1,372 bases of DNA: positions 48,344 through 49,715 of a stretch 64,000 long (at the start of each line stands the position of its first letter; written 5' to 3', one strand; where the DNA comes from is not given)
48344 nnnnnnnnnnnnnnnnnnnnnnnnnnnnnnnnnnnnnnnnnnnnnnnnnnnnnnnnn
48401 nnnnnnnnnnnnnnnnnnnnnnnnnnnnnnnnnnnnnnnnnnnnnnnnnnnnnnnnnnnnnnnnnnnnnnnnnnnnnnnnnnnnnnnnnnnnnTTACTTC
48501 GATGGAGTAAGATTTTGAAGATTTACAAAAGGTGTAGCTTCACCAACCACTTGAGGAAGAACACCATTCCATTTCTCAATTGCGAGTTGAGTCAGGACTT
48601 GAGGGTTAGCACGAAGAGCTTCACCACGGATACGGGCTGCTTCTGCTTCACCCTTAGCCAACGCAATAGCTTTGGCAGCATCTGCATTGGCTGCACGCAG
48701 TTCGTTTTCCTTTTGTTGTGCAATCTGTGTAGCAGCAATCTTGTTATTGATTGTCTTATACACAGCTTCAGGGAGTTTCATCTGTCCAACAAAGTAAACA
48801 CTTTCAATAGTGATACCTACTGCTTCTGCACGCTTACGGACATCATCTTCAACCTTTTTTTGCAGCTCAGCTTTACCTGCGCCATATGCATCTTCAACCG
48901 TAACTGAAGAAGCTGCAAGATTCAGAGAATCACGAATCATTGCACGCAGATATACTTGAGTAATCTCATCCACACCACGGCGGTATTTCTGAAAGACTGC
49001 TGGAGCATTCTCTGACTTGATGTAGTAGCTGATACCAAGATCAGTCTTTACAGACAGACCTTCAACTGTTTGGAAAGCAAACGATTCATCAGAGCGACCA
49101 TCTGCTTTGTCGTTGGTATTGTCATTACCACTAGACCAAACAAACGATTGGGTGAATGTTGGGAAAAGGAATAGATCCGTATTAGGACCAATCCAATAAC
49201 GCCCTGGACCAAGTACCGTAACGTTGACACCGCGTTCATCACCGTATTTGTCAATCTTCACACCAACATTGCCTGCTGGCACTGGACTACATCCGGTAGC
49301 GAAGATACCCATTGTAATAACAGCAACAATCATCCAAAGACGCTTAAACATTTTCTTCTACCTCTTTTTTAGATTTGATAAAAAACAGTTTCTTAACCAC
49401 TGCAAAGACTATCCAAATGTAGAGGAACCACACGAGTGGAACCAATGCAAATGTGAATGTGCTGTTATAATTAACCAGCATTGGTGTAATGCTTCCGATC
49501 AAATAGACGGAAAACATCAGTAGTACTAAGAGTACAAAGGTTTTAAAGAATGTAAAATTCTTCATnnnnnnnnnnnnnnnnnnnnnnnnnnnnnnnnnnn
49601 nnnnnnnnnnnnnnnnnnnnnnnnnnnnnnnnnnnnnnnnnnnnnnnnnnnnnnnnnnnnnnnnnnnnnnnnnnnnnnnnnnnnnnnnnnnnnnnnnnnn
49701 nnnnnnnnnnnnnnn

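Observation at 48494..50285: Membrane module: SPFH/Band-7 lipoprotein with an overlapping two-TM partner, next to a macro-domain (ADP-ribose) protein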

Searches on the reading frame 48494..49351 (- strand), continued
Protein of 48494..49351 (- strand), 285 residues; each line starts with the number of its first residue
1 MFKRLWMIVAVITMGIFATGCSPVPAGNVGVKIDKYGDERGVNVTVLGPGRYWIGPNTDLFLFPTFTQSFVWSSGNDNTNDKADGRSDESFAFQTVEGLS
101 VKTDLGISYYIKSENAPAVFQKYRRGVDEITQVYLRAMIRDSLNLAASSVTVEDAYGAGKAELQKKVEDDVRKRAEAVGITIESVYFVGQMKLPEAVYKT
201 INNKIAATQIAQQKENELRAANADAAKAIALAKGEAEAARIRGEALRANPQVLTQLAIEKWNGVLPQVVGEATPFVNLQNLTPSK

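Call 91: find_homologous_proteins(query=window:48494-49351:-, max_evalue=1e-10)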
Query window:48494-49351:- (285 aa): 1229 proteins with E <= 1e-10 among 3736 candidates; the best 120 are listed.
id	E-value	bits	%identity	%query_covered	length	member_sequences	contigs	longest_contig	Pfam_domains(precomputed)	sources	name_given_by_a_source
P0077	3.8e-176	602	95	100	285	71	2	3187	PF01145.32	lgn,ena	-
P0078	7.5e-165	565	92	100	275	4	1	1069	PF01145.32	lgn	-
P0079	5.4e-132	457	92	83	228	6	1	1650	PF01145.32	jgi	jgi:regulator of protease activity HflC (stomatin/prohibitin superfamily)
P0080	2.0e-115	403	70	93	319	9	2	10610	PF01145.32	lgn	-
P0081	5.2e-114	398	67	98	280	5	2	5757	PF01145.32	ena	-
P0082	1.0e-113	397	71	92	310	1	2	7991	PF01145.32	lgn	-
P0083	9.6e-112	391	67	96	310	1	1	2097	PF01145.32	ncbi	-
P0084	3.5e-109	382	65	98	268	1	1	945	PF01145.32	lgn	-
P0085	5.0e-109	382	65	98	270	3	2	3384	PF01145.32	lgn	-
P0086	7.4e-107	375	63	98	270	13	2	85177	PF01145.32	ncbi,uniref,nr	ncbi:bacteriophage/transposase fusion protein [Burkholderia pseudomallei]|uniref:prohibitin family p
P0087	2.7e-104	366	65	93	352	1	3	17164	PF01145.32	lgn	-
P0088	4.8e-104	365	61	94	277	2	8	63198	PF01145.32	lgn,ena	-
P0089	6.5e-104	365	62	98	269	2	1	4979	PF01145.32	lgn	-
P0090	6.6e-104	365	66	93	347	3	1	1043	PF01145.32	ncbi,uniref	ncbi:prohibitin family protein, partial [Burkholderia pseudomallei]|uniref:prohibitin family protein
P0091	8.9e-104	364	65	93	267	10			PF01145.32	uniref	uniref:prohibitin family protein n=1 Tax=Burkholderia pseudomallei TaxID=28450 RepID=UPI000975E990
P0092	1.1e-103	364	65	96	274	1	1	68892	PF01145.32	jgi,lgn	jgi:regulator of protease activity HflC (stomatin/prohibitin superfamily)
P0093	1.5e-103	364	65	93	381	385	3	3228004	PF00665.33,PF01145.32,PF13333.13,PF13683.13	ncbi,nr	ncbi:bacteriophage/transposase fusion protein [Burkholderia pseudomallei]|nr:integrase [Burkholderia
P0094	7.1e-103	362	60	98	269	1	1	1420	PF01145.32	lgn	-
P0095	8.6e-102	358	63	98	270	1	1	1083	PF01145.32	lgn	-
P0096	5.0e-99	349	61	96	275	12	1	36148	PF01145.32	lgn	-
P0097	5.3e-99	349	63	91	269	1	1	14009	PF01145.32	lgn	-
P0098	8.2e-99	348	58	98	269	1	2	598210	PF01145.32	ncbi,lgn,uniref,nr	ncbi:regulator of protease activity HflC (stomatin/prohibitin superfamily) [Cupriavidus phytorum]|un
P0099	1.1e-98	348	64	92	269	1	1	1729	PF01145.32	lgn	-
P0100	1.4e-96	341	62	91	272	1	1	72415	PF01145.32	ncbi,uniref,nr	ncbi:HflC/HflK family inner membrane lipoprotein [Burkholderia phage BcepF1]|uniref:HflC/HflK family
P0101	2.4e-96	340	59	98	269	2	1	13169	PF01145.32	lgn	-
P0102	7.1e-96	339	62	97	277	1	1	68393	PF01145.32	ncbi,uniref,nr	ncbi:HflC/HflK family inner membrane lipoprotein [Burkholderia phage Maja]|uniref:HflC/HflK family i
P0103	2.7e-95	337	60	96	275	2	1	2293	PF01145.32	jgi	jgi:regulator of protease activity HflC (stomatin/prohibitin superfamily)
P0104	4.5e-95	336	59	98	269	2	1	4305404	PF01145.32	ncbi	ncbi:SPFH domain-containing protein [Cupriavidus necator]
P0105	9.2e-95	335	58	97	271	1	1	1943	PF01145.32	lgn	-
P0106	2.3e-94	334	59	96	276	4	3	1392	PF01145.32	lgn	-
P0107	1.7e-92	328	60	98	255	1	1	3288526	PF01145.32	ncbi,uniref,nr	ncbi:prohibitin family protein [Burkholderia pseudomallei]|uniref:prohibitin family protein n=1 Tax=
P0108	2.5e-91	324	58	98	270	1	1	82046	PF01145.32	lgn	-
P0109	6.8e-90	319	58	95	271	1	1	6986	PF01145.32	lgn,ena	-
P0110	1.0e-89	318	59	91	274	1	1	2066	PF01145.32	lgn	-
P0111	1.7e-89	318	60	93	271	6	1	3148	PF01145.32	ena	-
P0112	1.8e-88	314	57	92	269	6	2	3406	PF01145.32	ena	-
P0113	7.7e-88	312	54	98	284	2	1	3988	PF01145.32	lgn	-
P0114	1.4e-86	308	59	93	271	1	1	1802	PF01145.32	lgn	-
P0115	1.7e-86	308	53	98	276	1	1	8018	PF01145.32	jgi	jgi:regulator of protease activity HflC (stomatin/prohibitin superfamily)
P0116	2.8e-86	307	53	99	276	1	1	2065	PF01145.32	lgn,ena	-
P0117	3.6e-85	303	52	99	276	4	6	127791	PF01145.32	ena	-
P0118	1.8e-84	301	51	99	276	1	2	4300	PF01145.32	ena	-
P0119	2.5e-84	301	51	99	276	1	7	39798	PF01145.32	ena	-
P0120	2.9e-84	301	56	91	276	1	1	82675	PF01145.32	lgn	-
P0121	3.6e-84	300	54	96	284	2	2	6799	PF01145.32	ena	-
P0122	4.6e-84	300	51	99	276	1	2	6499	PF01145.32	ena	-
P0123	4.8e-84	300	51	99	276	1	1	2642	PF01145.32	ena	-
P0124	6.7e-84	299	54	94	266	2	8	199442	PF01145.32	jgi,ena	-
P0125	2.4e-83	298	51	99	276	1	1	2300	PF01145.32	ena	-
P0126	3.1e-83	297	53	94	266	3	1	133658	PF01145.32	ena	-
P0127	8.5e-82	292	51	98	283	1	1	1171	PF01145.32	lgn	-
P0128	3.1e-81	291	52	96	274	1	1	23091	PF01145.32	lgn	-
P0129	5.0e-81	290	52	95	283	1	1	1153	PF01145.32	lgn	-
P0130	1.3e-80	289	51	91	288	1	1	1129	PF01145.32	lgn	-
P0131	1.6e-80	288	49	95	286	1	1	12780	PF01145.32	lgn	-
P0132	4.8e-80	287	49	96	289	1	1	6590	PF01145.32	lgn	-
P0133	5.4e-80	287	50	96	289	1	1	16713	PF01145.32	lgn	-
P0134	8.9e-80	286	47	97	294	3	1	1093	PF01145.32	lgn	-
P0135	9.9e-80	286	54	94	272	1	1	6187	PF01145.32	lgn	-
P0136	1.2e-79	285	48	93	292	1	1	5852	PF01145.32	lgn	-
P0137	1.4e-79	285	53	93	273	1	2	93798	PF01145.32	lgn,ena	-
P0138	1.4e-79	285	53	92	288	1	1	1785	PF01145.32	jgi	-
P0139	1.6e-79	285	48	97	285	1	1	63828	PF01145.32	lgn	-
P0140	1.9e-79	285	52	92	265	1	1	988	PF01145.32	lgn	-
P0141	2.6e-79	284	49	96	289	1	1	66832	PF01145.32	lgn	-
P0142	3.6e-79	284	49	96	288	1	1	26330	PF01145.32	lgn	-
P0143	3.7e-79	284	48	98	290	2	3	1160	PF01145.32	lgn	-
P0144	4.5e-79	284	49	91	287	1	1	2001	PF01145.32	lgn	-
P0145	5.7e-79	283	48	96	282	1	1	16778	PF01145.32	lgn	-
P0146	6.2e-79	283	50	98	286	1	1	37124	PF01145.32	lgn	-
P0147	9.7e-79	282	49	95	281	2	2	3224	PF01145.32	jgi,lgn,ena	jgi:Membrane protease subunits, stomatin/prohibitin homologs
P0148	1.0e-78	282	51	92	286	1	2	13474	PF01145.32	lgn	-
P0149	1.1e-78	282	46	95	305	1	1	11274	PF01145.32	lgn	-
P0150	1.8e-78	282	50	95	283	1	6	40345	PF01145.32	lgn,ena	-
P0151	1.8e-78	282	47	99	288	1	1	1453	PF01145.32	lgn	-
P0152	2.0e-78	281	48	98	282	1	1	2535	PF01145.32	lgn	-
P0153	2.3e-78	281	48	100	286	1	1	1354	PF01145.32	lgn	-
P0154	2.6e-78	281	50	95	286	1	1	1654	PF01145.32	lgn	-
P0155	2.8e-78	281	49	97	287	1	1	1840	PF01145.32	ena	-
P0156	3.2e-78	281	48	99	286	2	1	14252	PF01145.32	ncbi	ncbi:MAG: SPFH domain-containing protein [Plesiomonas shigelloides]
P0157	3.6e-78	281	53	91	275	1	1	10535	PF01145.32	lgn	-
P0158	3.7e-78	281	50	97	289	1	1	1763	PF01145.32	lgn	-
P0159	3.7e-78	281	51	91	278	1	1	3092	PF01145.32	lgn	-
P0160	3.7e-78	281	48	98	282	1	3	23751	PF01145.32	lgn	-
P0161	4.2e-78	280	49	97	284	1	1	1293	PF01145.32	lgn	-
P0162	5.0e-78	280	50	98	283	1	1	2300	PF01145.32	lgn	-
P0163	5.7e-78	280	49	91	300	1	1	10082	PF01145.32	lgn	-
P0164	6.0e-78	280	51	91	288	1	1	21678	PF01145.32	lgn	-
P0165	6.5e-78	280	51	89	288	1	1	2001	PF01145.32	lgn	-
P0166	7.3e-78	280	49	96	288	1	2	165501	PF01145.32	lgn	-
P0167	7.7e-78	279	49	93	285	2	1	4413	PF01145.32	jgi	-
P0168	8.4e-78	279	50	91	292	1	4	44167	PF01145.32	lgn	-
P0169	8.9e-78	279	49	91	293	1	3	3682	PF01145.32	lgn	-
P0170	1.0e-77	279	52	92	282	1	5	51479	PF01145.32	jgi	jgi:regulator of protease activity HflC (stomatin/prohibitin superfamily)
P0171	1.1e-77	279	48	98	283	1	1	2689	PF01145.32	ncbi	-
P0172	1.5e-77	279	49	92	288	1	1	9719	PF01145.32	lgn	-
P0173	1.5e-77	278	49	95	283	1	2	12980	PF01145.32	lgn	-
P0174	1.9e-77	278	48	97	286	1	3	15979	PF01145.32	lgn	-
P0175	2.1e-77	278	51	91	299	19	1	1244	PF01145.32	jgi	jgi:regulator of protease activity HflC (stomatin/prohibitin superfamily)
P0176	2.1e-77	278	49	97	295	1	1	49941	PF01145.32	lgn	-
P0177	2.3e-77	278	49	98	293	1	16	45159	PF01145.32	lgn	-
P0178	3.2e-77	277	48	97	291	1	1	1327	PF01145.32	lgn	-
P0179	3.3e-77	277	48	96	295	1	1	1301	PF01145.32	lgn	-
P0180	3.3e-77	277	50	91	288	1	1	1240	PF01145.32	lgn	-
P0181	3.5e-77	277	51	91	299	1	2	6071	PF01145.32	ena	-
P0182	3.7e-77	277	51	94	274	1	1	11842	PF01145.32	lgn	-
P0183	4.0e-77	277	52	91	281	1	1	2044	PF01145.32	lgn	-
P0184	4.1e-77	277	49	95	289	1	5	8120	PF01145.32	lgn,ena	-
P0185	4.6e-77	277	49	97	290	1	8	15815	PF01145.32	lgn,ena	-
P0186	4.9e-77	277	50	91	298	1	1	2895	PF01145.32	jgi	-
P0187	5.4e-77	277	49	92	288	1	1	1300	PF01145.32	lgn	-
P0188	6.0e-77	277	51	91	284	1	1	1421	PF01145.32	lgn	-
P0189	6.1e-77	277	48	97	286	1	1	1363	PF01145.32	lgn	-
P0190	7.2e-77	276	48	96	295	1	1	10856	PF01145.32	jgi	jgi:regulator of protease activity HflC (stomatin/prohibitin superfamily)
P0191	7.6e-77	276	49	91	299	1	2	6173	PF01145.32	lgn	-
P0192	9.3e-77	276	49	95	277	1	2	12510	PF01145.32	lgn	-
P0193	1.1e-76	276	51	91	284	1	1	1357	PF01145.32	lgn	-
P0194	1.1e-76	276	50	96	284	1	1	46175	PF01145.32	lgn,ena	-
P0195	1.1e-76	276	50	91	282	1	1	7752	PF01145.32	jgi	jgi:regulator of protease activity HflC (stomatin/prohibitin superfamily)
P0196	1.1e-76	276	51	91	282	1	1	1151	PF01145.32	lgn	-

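Call 94: search_solved_structures(query=A2, max_evalue=0.001)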
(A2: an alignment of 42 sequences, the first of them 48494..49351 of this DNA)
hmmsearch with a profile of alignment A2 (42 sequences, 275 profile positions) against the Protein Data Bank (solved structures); distinct sequences matched with E-value up to 0.001: 10.
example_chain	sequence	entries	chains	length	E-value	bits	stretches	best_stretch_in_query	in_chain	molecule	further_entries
8rrh_B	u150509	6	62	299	9.5e-10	41.2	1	118-252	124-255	Prohibitin-2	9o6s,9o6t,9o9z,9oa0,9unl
9urz_D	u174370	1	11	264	3.7e-08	36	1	112-253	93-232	Prohibitin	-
6iqe_A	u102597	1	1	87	1.8e-07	33.7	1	191-252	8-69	Prohibitin-2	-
9urz_B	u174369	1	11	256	6.5e-05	25.4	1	152-244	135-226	Prohibitin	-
7vhq_E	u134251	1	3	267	0.00024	23.5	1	128-263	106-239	Protein HflK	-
8z5g_A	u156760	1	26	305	0.00042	22.7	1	142-238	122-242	Protein QmcA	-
7vhp_E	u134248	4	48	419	0.00048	22.5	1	128-263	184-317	Protein HflK | Modulator of FtsH protease HflK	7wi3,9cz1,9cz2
8rrh_A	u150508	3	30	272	0.00056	22.3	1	153-249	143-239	Prohibitin 1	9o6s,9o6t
9unl_E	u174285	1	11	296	0.00059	22.2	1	153-249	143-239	Prohibitin 1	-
9o9z_A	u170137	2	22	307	0.00085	21.7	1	153-249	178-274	Prohibitin 1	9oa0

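Call 100: predict_structure(alignment_id=A2)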
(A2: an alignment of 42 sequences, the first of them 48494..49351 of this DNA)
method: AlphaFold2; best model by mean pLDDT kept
length: 285 residues; sequences in the alignment: 42
mean_pLDDT: 84.4   pTM: 0.68
mean pLDDT of the five models: 84.4, 83.5, 80.9, 79.9, 79.2
residues with pLDDT >= 90: 148; 70-90: 91; 50-70: 30; < 50: 16
segments of 3 or more residues with pLDDT < 50: 268-274, 276-278, 280-282
pLDDT, mean of each block of 10 residues (from residue 1): 89 81 92 77 86 88 94 70 67 91 95 93 88 95 94 86 96 96 95 88 91 95 94 88 79 71 54 47 48
secondary structure, 60 per line:
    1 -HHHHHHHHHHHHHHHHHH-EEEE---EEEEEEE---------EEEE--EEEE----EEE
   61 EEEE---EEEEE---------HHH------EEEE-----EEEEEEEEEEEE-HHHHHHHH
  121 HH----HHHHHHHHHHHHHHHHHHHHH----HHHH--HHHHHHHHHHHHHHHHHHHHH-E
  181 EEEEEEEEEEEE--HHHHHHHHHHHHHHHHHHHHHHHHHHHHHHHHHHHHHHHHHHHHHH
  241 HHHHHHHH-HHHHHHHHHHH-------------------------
elements in order: H2-19 E21-24 E28-34 E44-47 E50-53 E58-64 E68-72 E91-94 E100-111 H113-122 H127-147 H152-155 H158-178 E180-192 H195-248 H250-260

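Call 102: fold_search(model_id=the predicted structure, library=pdb)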
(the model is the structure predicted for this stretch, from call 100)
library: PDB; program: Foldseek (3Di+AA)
matches with E <= 10: 516; with E <= 0.001: 66
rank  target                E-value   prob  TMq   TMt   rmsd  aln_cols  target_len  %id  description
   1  8rrh_B                4.1e-14  1.00  0.54  0.52  11.9       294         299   17  The human prohibitin complex (released 2024-12-18)
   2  8rrh_A                4.6e-14  1.00  0.57  0.59   8.2       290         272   16  The human prohibitin complex (released 2024-12-18)
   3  9o9z_a                1.8e-13  1.00  0.54  0.58  10.3       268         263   18  The human PHB1/2 complex (closed) (released 2025-10-22)
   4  9o9z_A                2.2e-13  1.00  0.53  0.62  10.4       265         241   17  The human PHB1/2 complex (closed) (released 2025-10-22)
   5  7vhq_G                7.5e-13  1.00  0.52  0.50  15.9       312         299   20  Structural insights into the membrane microdomain organization by SPFH family proteins (released 2022-01-19)
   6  7vhq_E                1.6e-12  1.00  0.51  0.54  15.8       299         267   18  Structural insights into the membrane microdomain organization by SPFH family proteins (released 2022-01-19)
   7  9vvg_A                2.2e-12  1.00  0.53  0.51  25.7       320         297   14  Cryo-EM structure of the erlin1/2 complex purified using GDN and CHS (released 2026-03-25)
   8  9vvj_A                2.3e-12  1.00  0.57  0.54   8.4       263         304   17  Cryo-EM structure of the erlin1/2 complex purified using DDM and GDN (released 2026-03-25)
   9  9z7u_B                3.1e-12  1.00  0.53  0.55  13.3       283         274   15  Human Stomatin - C8 Symmetry (released 2026-02-25)
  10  9vvg_a                3.7e-12  1.00  0.48  0.46  10.7       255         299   15  Cryo-EM structure of the erlin1/2 complex purified using GDN and CHS (released 2026-03-25)
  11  9vvj_a                4.2e-12  1.00  0.53  0.50   9.5       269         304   17  Cryo-EM structure of the erlin1/2 complex purified using DDM and GDN (released 2026-03-25)
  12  9cz2_XA               4.7e-12  1.00  0.50  0.52  15.6       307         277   18  Cryo-EM structure of a nautilus-like HflK/C assembly in complex with FtsH AAA protease (released 2024-11-13)
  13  9z7u_C                5.0e-12  1.00  0.51  0.53  13.4       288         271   16  Human Stomatin - C8 Symmetry (released 2026-02-25)
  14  9o9u_A                6.0e-12  1.00  0.52  0.51   8.7       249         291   16  The Erlin1/2 complex (released 2025-10-22)
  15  9wff_A                7.2e-12  1.00  0.50  0.51   9.4       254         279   17  Cryo-EM structure of the human Erlin2 oligomer (released 2026-01-21)
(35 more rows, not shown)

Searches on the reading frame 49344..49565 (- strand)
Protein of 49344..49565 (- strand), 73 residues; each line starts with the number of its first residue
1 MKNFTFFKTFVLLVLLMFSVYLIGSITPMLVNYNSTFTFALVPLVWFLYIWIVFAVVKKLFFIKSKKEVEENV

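Call 3: search_protein_families(library=pfam, proteins=[window:49344-49565:-], max_evalue=0.01)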
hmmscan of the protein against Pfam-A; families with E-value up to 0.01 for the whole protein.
window:49344-49565:- (73 aa): 0 families

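Call 13: search_protein_families(library=phrogs, proteins=[window:49344-49565:-], max_evalue=0.01)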
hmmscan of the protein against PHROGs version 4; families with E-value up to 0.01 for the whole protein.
window:49344-49565:- (73 aa): 2 families
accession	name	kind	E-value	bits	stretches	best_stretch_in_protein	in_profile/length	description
phrog_34880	-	unknown function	0.0046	18.5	1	13-53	50-90/102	-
phrog_32105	-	unknown function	0.0068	17.1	0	21-50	5-34/49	-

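Call 14: search_protein_families(library=ncbifam, proteins=[window:49344-49565:-], max_evalue=0.01)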
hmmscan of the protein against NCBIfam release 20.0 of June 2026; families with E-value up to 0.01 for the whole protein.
window:49344-49565:- (73 aa): 0 families

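Call 15: search_protein_families(library=padloc, proteins=[window:49344-49565:-], max_evalue=0.01)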
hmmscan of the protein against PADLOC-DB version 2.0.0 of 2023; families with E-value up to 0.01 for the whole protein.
window:49344-49565:- (73 aa): 0 families
